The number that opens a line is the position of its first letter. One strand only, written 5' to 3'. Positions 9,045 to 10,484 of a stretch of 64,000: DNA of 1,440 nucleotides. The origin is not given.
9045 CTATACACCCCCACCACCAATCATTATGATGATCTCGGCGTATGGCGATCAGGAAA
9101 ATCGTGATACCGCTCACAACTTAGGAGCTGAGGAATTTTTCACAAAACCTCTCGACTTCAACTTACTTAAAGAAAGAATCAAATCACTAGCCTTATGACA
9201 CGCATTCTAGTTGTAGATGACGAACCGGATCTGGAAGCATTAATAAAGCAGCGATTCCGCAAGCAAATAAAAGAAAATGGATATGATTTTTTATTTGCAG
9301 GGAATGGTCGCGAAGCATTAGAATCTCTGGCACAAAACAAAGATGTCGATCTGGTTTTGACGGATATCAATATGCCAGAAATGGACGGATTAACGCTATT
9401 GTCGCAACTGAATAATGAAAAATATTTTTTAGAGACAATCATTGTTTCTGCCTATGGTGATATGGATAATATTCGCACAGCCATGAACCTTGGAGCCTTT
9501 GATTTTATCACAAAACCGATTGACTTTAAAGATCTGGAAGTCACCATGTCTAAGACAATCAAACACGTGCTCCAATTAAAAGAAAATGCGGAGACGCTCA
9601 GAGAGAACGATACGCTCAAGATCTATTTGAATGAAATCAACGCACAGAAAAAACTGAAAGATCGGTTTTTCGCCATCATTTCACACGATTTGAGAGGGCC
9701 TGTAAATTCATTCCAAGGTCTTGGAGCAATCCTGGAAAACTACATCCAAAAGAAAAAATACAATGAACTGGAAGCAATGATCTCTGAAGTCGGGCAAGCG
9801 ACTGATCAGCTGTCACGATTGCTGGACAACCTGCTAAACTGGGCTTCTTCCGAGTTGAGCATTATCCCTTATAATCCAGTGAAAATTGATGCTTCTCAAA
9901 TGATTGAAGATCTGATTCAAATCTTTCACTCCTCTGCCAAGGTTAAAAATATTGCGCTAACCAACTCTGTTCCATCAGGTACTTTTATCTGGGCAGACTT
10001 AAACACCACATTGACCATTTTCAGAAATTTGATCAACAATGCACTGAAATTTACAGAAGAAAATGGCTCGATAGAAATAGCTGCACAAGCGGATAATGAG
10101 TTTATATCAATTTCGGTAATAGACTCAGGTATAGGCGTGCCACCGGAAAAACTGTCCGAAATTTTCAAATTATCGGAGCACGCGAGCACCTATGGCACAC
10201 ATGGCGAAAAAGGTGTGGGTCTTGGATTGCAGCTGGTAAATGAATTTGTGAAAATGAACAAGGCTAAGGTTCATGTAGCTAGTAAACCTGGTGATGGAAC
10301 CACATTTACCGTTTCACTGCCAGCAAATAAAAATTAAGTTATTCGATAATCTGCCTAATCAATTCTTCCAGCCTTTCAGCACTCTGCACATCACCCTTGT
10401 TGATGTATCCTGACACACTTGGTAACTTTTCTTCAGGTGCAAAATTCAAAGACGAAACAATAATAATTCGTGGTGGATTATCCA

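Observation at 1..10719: Output-less multi-kinase array: four tandem sensor kinases with one transmitter type, three sensor architectures, and three receivers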

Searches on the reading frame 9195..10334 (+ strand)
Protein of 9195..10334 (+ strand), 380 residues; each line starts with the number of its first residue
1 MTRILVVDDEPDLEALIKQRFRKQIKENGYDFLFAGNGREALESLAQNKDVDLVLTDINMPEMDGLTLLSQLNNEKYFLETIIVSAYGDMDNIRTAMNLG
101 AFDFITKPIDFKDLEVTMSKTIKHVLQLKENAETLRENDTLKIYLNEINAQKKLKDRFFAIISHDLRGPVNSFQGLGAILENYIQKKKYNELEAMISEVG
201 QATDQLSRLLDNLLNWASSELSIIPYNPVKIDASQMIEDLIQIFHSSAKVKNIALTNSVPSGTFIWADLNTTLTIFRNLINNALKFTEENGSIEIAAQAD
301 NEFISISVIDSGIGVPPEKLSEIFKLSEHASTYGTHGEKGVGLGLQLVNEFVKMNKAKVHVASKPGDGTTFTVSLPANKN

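Call 3: search_protein_families(library=pfam, proteins=[window:9195-10334:+], max_evalue=0.01)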
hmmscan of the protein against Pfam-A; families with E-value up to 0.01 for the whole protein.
window:9195-10334:+ (380 aa): 5 families
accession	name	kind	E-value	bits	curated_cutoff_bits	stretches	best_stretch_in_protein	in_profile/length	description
PF00072.30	Response_reg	-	3e-27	95.4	30.2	1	4-115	1-107/111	Response regulator receiver domain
PF02518.31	HATPase_c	-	2.6e-23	83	26.4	1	273-378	7-110/111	Histidine kinase-, DNA gyrase B-, and HSP90-like ATPase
PF00512.31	HisKA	-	1.3e-08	35.2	26.9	1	155-220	2-64/66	His Kinase A (phospho-acceptor) domain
PF13589.12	HATPase_c_3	-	0.00027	21.4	25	1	278-343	9-77/137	Histidine kinase-, DNA gyrase B-, and HSP90-like ATPase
PF13581.12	HATPase_c_2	-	0.002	18.6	27.4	1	280-353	40-110/127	Histidine kinase-like ATPase domain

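Call 11: find_homologous_proteins(query=window:9195-10334:+, max_evalue=1e-10)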
Query window:9195-10334:+ (380 aa): 8000 proteins with E <= 1e-10 among 8000 candidates; the best 120 are listed.
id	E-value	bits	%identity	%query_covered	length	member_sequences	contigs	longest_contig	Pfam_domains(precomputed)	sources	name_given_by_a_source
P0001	2.2e-243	825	100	100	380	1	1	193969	PF02518.32,PF00512.32,PF00072.31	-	-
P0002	2.5e-238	808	98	100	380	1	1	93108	PF02518.32,PF00512.32,PF00072.31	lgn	-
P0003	3.1e-203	693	84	99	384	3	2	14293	PF02518.32,PF00512.32,PF00072.31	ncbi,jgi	ncbi:MAG: signal transduction histidine kinase [Flavobacteriaceae bacterium]|jgi:signal transduction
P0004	1.5e-200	684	83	100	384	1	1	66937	PF02518.32,PF00512.32,PF00072.31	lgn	-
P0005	1.4e-195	667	81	100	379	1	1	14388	PF02518.32,PF00512.32,PF00072.31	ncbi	-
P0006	1.8e-195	667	81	99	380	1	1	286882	PF02518.32,PF00512.32,PF00072.31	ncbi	ncbi:MAG: response regulator [Cyclobacteriaceae bacterium]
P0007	2.5e-195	667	80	100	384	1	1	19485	PF02518.32,PF00512.32,PF00072.31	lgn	-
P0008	2.7e-189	647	79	100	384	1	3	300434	PF02518.32,PF00512.32,PF00072.31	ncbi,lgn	ncbi:MAG: response regulator [Cyclobacteriaceae bacterium]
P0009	4.5e-188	643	78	99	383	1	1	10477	PF02518.32,PF00512.32,PF00072.31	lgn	-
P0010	3.8e-183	626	75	99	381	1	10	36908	PF02518.32,PF00512.32,PF00072.31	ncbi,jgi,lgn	ncbi:MAG: signal transduction histidine kinase [Cyclobacteriaceae bacterium]|jgi:signal transduction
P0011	3.0e-175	600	72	100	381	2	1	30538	PF02518.32,PF00512.32,PF00072.31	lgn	-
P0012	1.4e-172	592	72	99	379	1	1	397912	PF02518.32,PF00512.32,PF00072.31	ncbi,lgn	ncbi:MAG: hybrid sensor histidine kinase/response regulator [Cyclobacteriaceae bacterium]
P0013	4.1e-171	587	71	99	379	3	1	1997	PF02518.32,PF00512.32,PF00072.31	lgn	-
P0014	1.1e-169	582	71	99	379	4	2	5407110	PF02518.32,PF00512.32,PF00072.31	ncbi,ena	-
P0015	3.3e-165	567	69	99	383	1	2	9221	PF02518.32,PF00512.32,PF00072.31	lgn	-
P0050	1.5e-138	480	57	99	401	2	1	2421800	PF02518.32,PF00512.32,PF00072.31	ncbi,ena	-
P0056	1.3e-83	299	58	66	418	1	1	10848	PF02518.32,PF00512.32,PF00027.36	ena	-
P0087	2.2e-75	272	51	70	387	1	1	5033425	PF02518.32,PF00512.32,PF00027.36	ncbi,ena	-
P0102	1.8e-74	269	51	70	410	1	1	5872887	PF02518.32,PF00512.32,PF00027.36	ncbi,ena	-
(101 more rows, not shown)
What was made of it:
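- Related REC-HK-REC-Hpt proteins exist in other Bacteroidota (call 11).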

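Call 12: find_encoding_contigs(protein=P0001, flank=10000, max_places=4)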
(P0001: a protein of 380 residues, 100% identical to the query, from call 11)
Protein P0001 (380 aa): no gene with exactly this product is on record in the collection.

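Call 13: find_encoding_contigs(protein=P0002, flank=10000, max_places=4)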
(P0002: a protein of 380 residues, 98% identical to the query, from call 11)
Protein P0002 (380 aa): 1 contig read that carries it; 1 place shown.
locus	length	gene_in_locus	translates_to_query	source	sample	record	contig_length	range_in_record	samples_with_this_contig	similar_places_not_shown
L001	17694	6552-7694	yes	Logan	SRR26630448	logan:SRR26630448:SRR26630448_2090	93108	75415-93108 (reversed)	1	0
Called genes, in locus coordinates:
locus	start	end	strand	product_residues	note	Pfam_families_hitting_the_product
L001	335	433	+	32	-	-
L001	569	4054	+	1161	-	PF07494:Reg_prop (faint), PF07495:Y_Y_Y, PF00512:HisKA (faint), PF02518:HATPase_c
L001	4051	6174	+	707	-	PF02518:HATPase_c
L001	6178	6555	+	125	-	PF00072:Response_reg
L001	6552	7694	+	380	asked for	PF00072:Response_reg, PF00512:HisKA, PF02518:HATPase_c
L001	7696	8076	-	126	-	PF00072:Response_reg (weak)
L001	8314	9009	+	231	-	PF10988:DUF2807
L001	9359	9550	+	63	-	-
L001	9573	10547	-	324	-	PF01544:CorA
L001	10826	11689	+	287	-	PF18626:Gln_deamidase_2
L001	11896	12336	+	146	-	PF08570:DUF1761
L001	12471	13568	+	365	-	PF00365:PFK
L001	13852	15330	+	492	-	PF07690:MFS_1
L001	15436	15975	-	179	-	PF00583:Acetyltransf_1, PF13673:Acetyltransf_10, PF13508:Acetyltransf_7, PF08445:FR47 (weak)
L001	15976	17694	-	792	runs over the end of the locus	PF00933:Glyco_hydro_3, PF01915:Glyco_hydro_3_C, PF14310:Fn3-like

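Call 16: find_encoding_contigs(protein=P0006, flank=10000, max_places=1)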
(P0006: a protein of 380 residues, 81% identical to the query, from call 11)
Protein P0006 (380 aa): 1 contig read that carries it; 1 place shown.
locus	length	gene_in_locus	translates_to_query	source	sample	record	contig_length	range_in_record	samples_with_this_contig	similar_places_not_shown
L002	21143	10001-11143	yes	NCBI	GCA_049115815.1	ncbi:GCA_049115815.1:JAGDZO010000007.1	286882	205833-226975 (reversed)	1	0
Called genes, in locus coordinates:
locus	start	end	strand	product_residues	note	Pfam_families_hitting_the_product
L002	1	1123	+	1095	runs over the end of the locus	PF07494:Reg_prop (faint), PF07495:Y_Y_Y, PF00512:HisKA (faint), PF02518:HATPase_c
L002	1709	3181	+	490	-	PF00512:HisKA (faint), PF02518:HATPase_c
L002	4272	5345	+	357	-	PF00512:HisKA (weak), PF02518:HATPase_c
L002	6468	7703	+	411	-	PF00512:HisKA (faint), PF02518:HATPase_c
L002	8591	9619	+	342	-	PF00512:HisKA (weak), PF02518:HATPase_c, PF14501:HATPase_c_5 (weak)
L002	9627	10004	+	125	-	PF00072:Response_reg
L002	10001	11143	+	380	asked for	PF00072:Response_reg, PF00512:HisKA, PF02518:HATPase_c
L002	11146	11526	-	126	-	PF00072:Response_reg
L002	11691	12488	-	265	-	-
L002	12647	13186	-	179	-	-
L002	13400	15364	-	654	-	PF13424:TPR_12 (faint), PF13181:TPR_8 (faint), PF02518:HATPase_c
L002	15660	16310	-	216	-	PF13709:DUF4159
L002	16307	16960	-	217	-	PF00702:Hydrolase, PF13419:HAD_2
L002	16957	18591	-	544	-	PF01663:Phosphodiest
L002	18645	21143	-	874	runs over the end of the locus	PF22422:MGH1-like_GH, PF03200:Glyco_hydro_63 (weak), PF22422:MGH1-like_GH (weak)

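Call 17: find_encoding_contigs(protein=P0012, flank=10000, max_places=1)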
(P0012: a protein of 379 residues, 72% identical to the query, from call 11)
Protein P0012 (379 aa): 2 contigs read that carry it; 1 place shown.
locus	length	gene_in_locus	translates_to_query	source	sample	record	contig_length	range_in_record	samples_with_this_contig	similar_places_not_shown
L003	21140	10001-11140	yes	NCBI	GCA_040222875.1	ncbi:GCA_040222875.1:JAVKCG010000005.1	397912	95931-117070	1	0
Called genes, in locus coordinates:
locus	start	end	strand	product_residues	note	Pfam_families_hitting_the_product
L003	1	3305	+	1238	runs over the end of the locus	PF07494:Reg_prop (faint), PF07495:Y_Y_Y, PF13185:GAF_2, PF13492:GAF_3 (weak), PF00512:HisKA (faint), PF02518:HATPase_c, PF14501:HATPase_c_5 (weak)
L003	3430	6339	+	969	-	PF01590:GAF (weak), PF13185:GAF_2 (weak), PF01590:GAF (weak), PF13185:GAF_2, PF01590:GAF, PF13185:GAF_2, PF13492:GAF_3 (weak), PF02518:HATPase_c, +4 more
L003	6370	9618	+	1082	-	PF07494:Reg_prop (faint), PF07495:Y_Y_Y, PF02518:HATPase_c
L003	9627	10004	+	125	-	PF00072:Response_reg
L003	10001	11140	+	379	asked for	PF00072:Response_reg, PF00512:HisKA, PF02518:HATPase_c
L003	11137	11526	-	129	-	PF00072:Response_reg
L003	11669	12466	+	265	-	-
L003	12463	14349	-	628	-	PF13522:GATase_6 (weak), PF13537:GATase_7 (faint)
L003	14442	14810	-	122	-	-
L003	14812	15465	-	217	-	PF07110:EthD (faint)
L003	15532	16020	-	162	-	-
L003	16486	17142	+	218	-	PF00923:TAL_FSA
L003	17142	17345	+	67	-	-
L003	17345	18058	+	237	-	PF00005:ABC_tran, PF13304:AAA_21 (faint)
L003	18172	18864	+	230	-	-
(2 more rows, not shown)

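Call 18: find_encoding_contigs(protein=P0014, flank=10000, max_places=1)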
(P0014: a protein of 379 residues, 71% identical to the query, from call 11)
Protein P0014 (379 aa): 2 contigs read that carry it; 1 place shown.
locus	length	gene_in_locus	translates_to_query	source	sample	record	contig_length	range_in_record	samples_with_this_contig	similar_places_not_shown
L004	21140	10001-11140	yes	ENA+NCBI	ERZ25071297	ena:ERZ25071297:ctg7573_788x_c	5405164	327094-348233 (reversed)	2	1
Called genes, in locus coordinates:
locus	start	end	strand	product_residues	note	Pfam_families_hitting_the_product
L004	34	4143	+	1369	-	PF13474:SnoaL_3, PF00512:HisKA (faint), PF02518:HATPase_c, PF14501:HATPase_c_5 (weak)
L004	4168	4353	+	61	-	-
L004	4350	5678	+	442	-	PF14501:HATPase_c_5 (faint), PF00512:HisKA (faint), PF02518:HATPase_c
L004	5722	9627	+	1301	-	PF16819:DUF5074 (faint), PF07494:Reg_prop (faint), PF08450:SGL (faint), PF07495:Y_Y_Y, PF00512:HisKA (weak), PF02518:HATPase_c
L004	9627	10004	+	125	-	PF00072:Response_reg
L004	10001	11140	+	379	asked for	PF00072:Response_reg, PF00512:HisKA, PF02518:HATPase_c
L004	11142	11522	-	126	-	PF00072:Response_reg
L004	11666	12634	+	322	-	PF03060:NMO, PF01070:FMN_dh (weak)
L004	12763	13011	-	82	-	-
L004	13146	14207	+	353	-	PF25539:Bestrophin_2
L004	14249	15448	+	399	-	PF04235:DUF418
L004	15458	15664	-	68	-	PF12844:HTH_19, PF13560:HTH_31 (weak), PF01381:HTH_3, PF13443:HTH_26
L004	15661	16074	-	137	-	-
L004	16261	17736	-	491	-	PF08757:CotH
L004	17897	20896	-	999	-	PF25852:DUF6242_C (faint), PF02012:BNR (faint), PF15902:Sortilin-Vps10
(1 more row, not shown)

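Call 19: search_protein_families(library=pfam, proteins=[L001:569-4051:+], max_evalue=5)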
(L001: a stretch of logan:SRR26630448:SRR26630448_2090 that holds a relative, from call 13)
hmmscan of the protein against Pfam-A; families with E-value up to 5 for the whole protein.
L001:569-4051:+ (1161 aa): 8 families
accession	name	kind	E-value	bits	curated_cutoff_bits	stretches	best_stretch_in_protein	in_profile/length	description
PF02518.31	HATPase_c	-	3.3e-23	82.7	26.4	1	1047-1160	4-109/111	Histidine kinase-, DNA gyrase B-, and HSP90-like ATPase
PF07494.17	Reg_prop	-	5.9e-17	60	20.4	3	102-124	1-23/24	Two component regulator propeller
PF07495.19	Y_Y_Y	-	1.3e-10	41.4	26.6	1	780-839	1-61/65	Y_Y_Y domain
PF00512.31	HisKA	-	2.3e-06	28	26.9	1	917-995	2-63/66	His Kinase A (phospho-acceptor) domain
PF13589.12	HATPase_c_3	-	0.016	15.6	25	1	1053-1111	7-55/137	Histidine kinase-, DNA gyrase B-, and HSP90-like ATPase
PF14316.11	DUF4381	-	0.052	14.3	27.2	1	841-904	9-72/145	Domain of unknown function (DUF4381)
PF03137.26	OATP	-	0.052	12.3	25.8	1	844-941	210-303/545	Organic Anion Transporter Polypeptide (OATP) family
PF10925.13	DUF2680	-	0.22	12.1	25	1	890-929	5-42/57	Protein of unknown function (DUF2680)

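Call 20: search_protein_families(library=ncbifam, proteins=[window:9195-10334:+], max_evalue=0.01)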
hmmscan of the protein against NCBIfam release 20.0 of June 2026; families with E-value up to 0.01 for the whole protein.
window:9195-10334:+ (380 aa): 166 families (the best 25 are shown)
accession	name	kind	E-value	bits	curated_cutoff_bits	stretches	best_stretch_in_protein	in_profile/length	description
TIGR02956.1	TMAO_torS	equivalog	1.9e-48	165.3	676.5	2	153-378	462-683/967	TMAO reductase system sensor histidine kinase/response regulator TorS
NF053520.1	HK_Porph_FimS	equivalog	1.9e-45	155.2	600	1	152-376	391-616/618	sensor histidine kinase FimS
NF047874.1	MASE3_PAS_HK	subfamily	1.9e-40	139.3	560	1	130-378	373-626/655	MASE3 domain-containing sensor histidine kinase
NF041832.1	near_NosP_CTERM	subfamily_domain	3e-40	138.5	400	1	155-378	7-226/370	NahK/ErcS family hybrid sensor histidine kinase/response regulator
NF046044.1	PnpS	equivalog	9.2e-40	136.8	400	1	145-376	160-390/390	two-component system histidine kinase PnpS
NF041947.1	LuxQ_Vibrio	equivalog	6.6e-37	126.8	1200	2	147-378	464-697/843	quorum-sensing autoinducer 2 sensor kinase/phosphatase LuxQ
NF011874.0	PRK15347.1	equivalog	9.7e-36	123.2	852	2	153-378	396-615/921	two component system sensor kinase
TIGR02966.1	phoR_proteo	equivalog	2e-35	122.4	334.2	1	116-374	73-332/333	phosphate regulon sensor histidine kinase PhoR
NF008302.0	PRK11091.1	equivalog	2.5e-35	121.9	838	2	142-378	270-506/779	aerobic respiration two-component sensor histidine kinase ArcB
NF038297.2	hybrid_HK_HrmK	equivalog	1.4e-34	119.7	725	2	118-379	198-459/607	hybrid histidine kinase/response regulator HrmK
NF041880.1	EPS_EpsF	equivalog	6.6e-34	117.2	900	2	145-376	264-492/492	response regulator EpsF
NF008099.0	PRK10841.1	equivalog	7e-34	116.7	920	2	153-377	468-690/949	two-component system sensor histidine kinase RcsC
NF047465.1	hybrid_HK_LvrA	exception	1.9e-33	115.5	1200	2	119-377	168-422/819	hybrid histidine kinase/response regulator LvrA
NF006800.0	PRK09303.1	equivalog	9.6e-33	113.6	342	1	122-377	124-377/383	histidine kinase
NF008318.0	PRK11107.1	equivalog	2e-32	112.2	890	2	152-378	290-519/920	two-component sensor histidine kinase BarA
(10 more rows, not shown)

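Call 22: find_related_loci(query=A1, collection=genome_contigs, flank=10000)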
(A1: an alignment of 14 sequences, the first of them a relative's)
Query A1 (380 aa) in genome_contigs; peptide patterns used: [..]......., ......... (x = any residue, [..] = any of these).
600 stretches matched a pattern (row limit reached: there are more); 592 encode a relative of the query (tblastn E <= 1e-3); the best 80 are kept; 80 distinct loci.
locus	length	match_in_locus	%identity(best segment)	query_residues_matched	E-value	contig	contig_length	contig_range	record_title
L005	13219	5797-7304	71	1-377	0e+0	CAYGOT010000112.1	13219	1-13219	MAG TPA_asm: uncultured Roseivirgaceae bacterium isolate ERP117304_co1_187 genome assembly, contig: NODE_4525_length_132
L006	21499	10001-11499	66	1-377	4e-166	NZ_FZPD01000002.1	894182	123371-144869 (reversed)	Ekhidna lutea strain DSM 19307, whole genome shotgun sequence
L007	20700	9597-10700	39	2-376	4e-77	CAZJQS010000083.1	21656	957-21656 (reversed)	MAG TPA_asm: uncultured Saprospiraceae bacterium isolate SRP141376_co3_64 genome assembly, contig: NODE_6497_length_2165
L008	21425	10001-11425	39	3-376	1e-73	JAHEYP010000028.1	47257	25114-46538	MAG: Bacteroidetes bacterium isolate nzgw130 NODE_424_length_47258_cov_8.103995, whole genome shotgun sequence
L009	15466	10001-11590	39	2-380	5e-73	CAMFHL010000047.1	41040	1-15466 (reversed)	MAG: uncultured Arsenicibacter sp. isolate SRR9109402_bin.18_metaWRAP_v1.3_MAG genome assembly, contig: ERZ12289980.542,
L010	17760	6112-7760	40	1-376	7e-73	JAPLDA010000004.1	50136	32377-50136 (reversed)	MAG: Bacteroidetes bacterium isolate LacPavin_0818_WC45_MAG_44_19 LacPavin_0818_WC45_scaffold_221248, whole genome shotg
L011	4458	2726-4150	39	3-376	3e-72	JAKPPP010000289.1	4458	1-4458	MAG: Bacteroidota bacterium isolate JPNA_maxbin.133 k141_920921, whole genome shotgun sequence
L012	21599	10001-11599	37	1-376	2e-72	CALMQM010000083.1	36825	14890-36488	MAG TPA_asm: uncultured Bacteroidetes bacterium isolate SRR1772177_bin.147_CONCOCT_v1.1_MAG genome assembly, contig: ERZ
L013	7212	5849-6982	37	2-376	2e-71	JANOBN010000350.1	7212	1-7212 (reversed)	MAG: Bacteroidota bacterium isolate VAR_18_metabat_10 VAR_18_k141_1254823, whole genome shotgun sequence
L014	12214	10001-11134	36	4-378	2e-71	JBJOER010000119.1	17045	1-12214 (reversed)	MAG: Bacteroidota bacterium isolate riogrande_2019_sw_WHONDRS-S19S_0066_B_bin.99 scaffold_258134, whole genome shotgun s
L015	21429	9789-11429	38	3-380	6e-71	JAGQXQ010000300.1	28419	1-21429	MAG: Phaeodactylibacter sp. isolate HKST-UBA43 2014-04-01_1_(paired)_contig_23326, whole genome shotgun sequence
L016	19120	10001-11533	39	2-376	1e-72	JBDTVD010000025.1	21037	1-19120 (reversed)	MAG: Bacteroidota bacterium isolate cluster3_bin.6 NODE_8676_length_21037_cov_6.778572, whole genome shotgun sequence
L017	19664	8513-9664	37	2-376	9e-70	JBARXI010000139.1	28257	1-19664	MAG: Microcoleaceae cyanobacterium isolate MFD12174_ilm_asm_bin4 k127_38936, whole genome shotgun sequence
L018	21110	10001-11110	36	4-380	5e-70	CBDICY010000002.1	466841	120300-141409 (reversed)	MAG: Saprospiraceae bacterium isolate 951dd66b-73de-4a3c-8e3a-a805efb1aa3c genome assembly, contig: contig_2, whole geno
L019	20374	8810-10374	37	1-376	4e-69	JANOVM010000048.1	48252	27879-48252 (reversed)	MAG: Bacteroidota bacterium isolate VAR_35_metabat_627 VAR_35_k141_4562468, whole genome shotgun sequence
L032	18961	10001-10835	68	1-147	3e-62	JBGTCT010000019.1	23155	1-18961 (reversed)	MAG: Aquaticitalea sp. isolate JTS-RE126 k141_1587600, whole genome shotgun sequence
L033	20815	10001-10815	65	1-147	7e-62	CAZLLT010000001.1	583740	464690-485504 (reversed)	MAG TPA_asm: uncultured Chitinophaga sp. isolate SRP344714_co1_369 genome assembly, contig: NODE_16_length_583740_cov_8.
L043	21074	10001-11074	65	1-376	6e-61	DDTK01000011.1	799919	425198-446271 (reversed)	MAG TPA_asm: Flammeovirgaceae bacterium UBA2366 UBA2366_contig_289, whole genome shotgun sequence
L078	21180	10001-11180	65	1-379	8e-59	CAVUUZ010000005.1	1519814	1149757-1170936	MAG: uncultured Flavobacteriaceae bacterium isolate MFD03804.bin.2.183 genome assembly, contig: contig_55514, whole geno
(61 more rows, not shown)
